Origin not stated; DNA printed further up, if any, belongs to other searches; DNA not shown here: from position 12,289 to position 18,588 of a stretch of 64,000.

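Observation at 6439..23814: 5,791-aa modular giant protein: about eight propeller-like modules, cadherin-like domains, a PKD-like segment and nine tandem repeats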

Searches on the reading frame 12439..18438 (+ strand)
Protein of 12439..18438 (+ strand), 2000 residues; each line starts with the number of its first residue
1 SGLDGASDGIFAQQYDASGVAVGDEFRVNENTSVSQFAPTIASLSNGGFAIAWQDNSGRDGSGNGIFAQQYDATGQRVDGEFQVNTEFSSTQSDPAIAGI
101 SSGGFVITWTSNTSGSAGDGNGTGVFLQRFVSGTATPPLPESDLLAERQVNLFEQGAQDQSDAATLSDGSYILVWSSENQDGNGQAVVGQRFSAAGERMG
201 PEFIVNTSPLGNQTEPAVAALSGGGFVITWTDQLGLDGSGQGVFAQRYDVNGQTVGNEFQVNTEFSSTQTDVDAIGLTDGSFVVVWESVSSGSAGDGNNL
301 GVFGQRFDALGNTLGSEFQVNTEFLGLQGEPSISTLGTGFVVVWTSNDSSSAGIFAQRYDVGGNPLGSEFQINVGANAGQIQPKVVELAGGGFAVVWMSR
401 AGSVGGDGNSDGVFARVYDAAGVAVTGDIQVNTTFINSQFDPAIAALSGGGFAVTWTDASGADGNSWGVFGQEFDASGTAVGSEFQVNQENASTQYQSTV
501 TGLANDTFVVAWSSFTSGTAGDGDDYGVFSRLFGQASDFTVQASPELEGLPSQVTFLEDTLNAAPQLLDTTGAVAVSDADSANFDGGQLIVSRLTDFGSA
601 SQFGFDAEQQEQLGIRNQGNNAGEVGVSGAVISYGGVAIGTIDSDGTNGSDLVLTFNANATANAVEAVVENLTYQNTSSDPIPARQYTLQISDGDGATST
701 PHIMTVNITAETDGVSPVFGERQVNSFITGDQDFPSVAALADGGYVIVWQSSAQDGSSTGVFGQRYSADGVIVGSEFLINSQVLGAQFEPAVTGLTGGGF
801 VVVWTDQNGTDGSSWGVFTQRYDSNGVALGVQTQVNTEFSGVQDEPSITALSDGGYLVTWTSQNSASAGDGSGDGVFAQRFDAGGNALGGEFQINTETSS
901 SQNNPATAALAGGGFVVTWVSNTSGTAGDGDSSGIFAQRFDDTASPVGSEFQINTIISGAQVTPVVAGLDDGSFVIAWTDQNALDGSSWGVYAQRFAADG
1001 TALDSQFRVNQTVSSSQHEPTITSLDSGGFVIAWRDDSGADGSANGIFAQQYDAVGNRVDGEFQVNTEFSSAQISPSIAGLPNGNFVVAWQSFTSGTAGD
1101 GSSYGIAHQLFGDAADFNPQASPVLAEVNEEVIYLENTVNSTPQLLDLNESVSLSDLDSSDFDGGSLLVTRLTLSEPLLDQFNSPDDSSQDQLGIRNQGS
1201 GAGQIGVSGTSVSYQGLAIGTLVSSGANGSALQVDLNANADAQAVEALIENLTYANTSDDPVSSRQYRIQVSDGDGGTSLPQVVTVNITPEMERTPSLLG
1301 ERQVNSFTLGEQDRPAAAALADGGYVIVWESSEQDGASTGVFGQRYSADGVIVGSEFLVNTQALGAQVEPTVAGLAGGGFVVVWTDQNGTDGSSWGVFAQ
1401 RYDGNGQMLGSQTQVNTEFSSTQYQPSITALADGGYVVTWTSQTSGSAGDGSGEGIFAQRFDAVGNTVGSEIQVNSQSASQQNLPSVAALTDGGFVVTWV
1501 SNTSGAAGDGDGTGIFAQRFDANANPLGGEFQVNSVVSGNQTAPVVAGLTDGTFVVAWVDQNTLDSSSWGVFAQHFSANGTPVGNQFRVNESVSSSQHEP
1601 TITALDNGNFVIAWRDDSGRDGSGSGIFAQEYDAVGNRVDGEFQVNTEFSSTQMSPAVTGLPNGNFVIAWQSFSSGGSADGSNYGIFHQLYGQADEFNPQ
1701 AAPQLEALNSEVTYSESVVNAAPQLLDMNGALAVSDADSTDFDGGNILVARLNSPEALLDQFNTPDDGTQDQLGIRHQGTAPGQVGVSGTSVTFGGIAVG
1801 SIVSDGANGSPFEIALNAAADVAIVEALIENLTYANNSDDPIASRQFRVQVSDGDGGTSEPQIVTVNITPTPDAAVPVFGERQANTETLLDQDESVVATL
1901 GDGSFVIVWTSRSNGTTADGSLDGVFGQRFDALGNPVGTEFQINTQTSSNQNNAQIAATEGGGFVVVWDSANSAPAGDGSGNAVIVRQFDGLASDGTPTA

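Call 5: search_protein_families(library=pfam, proteins=[window:12439-18438:+], max_evalue=0.01)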
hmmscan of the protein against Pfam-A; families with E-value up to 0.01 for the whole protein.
window:12439-18438:+ (2000 aa): 1 family
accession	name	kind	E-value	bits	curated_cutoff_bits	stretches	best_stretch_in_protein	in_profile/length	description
PF04234.18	CopC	-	0.0058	18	23.3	0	1644-1677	48-81/92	CopC domain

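Call 7: search_protein_families(library=ncbifam, proteins=[window:12439-18438:+], max_evalue=0.01)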
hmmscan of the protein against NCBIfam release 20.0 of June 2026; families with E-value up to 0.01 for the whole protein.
window:12439-18438:+ (2000 aa): 0 families
